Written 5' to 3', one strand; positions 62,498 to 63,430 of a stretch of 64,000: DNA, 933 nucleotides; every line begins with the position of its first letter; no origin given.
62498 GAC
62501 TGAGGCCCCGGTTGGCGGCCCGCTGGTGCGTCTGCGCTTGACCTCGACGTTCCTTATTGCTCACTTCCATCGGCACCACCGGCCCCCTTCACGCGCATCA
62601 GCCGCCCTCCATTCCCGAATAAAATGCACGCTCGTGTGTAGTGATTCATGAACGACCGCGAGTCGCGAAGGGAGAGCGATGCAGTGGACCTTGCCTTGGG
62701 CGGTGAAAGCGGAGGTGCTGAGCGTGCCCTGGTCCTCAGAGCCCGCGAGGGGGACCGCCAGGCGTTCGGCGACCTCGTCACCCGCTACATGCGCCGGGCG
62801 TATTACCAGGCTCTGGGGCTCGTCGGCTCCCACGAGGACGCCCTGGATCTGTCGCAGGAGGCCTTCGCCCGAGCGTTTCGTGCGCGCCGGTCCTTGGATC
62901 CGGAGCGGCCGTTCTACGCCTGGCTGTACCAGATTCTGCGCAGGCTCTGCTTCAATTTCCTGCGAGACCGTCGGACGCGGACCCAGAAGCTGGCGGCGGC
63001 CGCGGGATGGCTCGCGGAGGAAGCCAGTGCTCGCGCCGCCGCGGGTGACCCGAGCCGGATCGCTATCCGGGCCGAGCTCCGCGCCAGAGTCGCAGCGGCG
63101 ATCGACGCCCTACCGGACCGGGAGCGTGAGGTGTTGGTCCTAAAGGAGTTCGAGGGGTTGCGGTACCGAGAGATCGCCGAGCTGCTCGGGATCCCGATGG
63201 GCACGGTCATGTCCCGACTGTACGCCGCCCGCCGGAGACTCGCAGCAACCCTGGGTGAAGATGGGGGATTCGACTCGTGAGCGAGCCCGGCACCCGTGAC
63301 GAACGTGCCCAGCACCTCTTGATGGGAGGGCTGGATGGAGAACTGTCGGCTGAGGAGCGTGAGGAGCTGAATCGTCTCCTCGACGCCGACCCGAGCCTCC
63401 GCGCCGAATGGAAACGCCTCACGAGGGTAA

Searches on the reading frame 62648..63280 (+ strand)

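Call 17: search_protein_families(library=pfam, proteins=[window:62648-63280:+], max_evalue=0.0001)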
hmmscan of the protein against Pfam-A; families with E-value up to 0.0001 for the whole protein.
window:62648-63280:+ (210 aa): 4 families
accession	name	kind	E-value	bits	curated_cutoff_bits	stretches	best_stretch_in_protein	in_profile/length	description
PF08281.18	Sigma70_r4_2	-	1.7e-17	63.2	25.7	1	147-198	3-54/54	Sigma-70, region 4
PF04542.20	Sigma70_r2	-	3e-17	62.6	24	1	43-109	1-69/71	Sigma-70 region 2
PF04545.22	Sigma70_r4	-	4.3e-11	42.6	24.1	1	151-198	1-48/50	Sigma-70, region 4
PF07638.17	Sigma70_ECF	-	9.9e-07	29.3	21.1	1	32-201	11-182/185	ECF sigma factor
